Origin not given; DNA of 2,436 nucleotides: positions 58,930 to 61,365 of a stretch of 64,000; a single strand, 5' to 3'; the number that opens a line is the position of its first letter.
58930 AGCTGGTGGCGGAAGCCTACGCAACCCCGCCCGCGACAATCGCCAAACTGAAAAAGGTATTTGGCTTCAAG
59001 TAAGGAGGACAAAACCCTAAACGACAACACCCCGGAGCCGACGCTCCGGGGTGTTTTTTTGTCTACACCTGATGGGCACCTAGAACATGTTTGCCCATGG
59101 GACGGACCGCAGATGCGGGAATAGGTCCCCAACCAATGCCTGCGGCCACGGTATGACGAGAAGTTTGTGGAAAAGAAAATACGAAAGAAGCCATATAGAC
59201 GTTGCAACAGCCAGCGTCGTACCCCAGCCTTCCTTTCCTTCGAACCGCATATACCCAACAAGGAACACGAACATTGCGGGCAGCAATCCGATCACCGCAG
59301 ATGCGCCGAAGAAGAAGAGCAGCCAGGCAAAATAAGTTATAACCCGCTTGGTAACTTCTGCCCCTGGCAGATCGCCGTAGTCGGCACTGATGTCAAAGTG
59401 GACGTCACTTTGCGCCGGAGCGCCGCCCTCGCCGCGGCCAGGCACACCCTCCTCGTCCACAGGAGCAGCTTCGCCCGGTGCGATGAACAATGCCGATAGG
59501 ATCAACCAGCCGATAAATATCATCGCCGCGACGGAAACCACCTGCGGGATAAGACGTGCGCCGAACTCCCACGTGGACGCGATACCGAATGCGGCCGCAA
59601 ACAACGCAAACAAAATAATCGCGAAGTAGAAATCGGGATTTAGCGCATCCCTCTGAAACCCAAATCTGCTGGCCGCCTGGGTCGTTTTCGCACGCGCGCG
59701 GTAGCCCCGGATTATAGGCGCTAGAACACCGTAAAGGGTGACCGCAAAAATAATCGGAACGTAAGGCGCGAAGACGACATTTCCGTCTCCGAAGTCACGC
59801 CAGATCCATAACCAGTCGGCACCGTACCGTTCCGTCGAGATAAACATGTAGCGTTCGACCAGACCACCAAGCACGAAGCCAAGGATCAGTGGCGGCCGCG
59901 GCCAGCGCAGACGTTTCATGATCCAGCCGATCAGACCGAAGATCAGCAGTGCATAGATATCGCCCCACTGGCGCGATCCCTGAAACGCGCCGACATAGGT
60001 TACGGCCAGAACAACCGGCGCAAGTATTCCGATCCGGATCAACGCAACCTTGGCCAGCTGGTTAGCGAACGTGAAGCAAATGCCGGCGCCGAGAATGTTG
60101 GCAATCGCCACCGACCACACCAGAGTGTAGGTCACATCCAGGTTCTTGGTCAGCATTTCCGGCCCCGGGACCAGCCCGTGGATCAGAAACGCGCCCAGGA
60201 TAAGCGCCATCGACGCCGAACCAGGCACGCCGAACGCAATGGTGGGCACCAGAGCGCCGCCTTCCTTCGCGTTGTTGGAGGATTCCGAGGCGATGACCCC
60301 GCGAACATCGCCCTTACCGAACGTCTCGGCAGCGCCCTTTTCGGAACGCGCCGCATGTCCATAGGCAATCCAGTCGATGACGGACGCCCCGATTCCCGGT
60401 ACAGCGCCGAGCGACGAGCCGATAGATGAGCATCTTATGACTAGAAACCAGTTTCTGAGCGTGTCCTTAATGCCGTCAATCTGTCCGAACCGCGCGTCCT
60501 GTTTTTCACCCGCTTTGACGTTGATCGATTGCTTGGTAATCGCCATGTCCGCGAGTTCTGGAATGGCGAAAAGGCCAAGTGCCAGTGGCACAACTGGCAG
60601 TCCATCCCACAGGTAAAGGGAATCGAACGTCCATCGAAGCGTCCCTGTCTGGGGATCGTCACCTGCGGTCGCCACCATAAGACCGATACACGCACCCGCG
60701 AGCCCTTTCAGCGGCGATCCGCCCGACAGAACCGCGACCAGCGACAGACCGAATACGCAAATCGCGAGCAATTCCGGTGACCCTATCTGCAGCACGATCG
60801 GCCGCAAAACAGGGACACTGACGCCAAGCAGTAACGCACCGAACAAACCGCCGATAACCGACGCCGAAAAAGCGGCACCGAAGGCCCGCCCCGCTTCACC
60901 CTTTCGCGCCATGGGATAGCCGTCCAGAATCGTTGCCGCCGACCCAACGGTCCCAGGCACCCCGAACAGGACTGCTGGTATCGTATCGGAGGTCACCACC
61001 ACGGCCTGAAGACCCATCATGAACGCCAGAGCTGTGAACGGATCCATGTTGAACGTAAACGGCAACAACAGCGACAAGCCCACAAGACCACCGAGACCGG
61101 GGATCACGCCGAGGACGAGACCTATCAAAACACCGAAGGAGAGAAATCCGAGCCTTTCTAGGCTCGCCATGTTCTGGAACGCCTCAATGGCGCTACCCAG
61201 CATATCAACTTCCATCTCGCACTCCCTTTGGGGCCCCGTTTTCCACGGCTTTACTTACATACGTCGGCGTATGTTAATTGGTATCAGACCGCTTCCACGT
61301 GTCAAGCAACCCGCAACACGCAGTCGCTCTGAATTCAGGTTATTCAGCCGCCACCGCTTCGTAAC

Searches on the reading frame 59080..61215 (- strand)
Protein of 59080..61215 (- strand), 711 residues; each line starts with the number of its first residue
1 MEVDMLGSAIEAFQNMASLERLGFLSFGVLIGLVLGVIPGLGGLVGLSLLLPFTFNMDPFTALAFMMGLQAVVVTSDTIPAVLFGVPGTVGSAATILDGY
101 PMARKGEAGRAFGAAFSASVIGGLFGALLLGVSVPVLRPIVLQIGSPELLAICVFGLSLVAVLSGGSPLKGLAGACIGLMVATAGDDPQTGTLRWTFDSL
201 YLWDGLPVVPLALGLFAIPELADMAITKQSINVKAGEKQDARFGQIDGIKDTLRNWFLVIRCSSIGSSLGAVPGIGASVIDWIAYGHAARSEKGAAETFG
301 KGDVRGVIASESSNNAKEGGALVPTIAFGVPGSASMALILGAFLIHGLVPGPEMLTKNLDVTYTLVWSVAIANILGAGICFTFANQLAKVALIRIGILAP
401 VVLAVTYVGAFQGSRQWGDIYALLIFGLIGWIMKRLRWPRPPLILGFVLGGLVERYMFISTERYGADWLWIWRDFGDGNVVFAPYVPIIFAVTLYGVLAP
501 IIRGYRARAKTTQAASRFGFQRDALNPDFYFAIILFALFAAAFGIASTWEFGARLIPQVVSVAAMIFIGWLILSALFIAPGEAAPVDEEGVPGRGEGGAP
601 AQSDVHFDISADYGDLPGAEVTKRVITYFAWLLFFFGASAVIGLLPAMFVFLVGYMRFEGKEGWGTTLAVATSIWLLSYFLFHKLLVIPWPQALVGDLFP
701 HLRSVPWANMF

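Call 4: search_protein_families(library=pfam, proteins=[window:59080-61215:-])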
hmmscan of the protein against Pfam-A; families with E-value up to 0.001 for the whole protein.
window:59080-61215:- (711 aa): 2 families
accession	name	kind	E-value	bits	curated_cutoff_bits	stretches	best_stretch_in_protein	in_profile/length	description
PF01970.21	TctA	-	1.8e-129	432.5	28.9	1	22-445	1-423/423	Tripartite tricarboxylate transporter TctA family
PF07331.16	TctB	-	1.9e-06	28.5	29.1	1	531-691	3-137/137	Tripartite tricarboxylate transporter TctB family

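Call 5: search_protein_families(library=ncbifam, proteins=[window:59080-61215:-])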
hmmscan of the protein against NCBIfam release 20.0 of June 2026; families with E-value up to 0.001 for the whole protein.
window:59080-61215:- (711 aa): 0 families
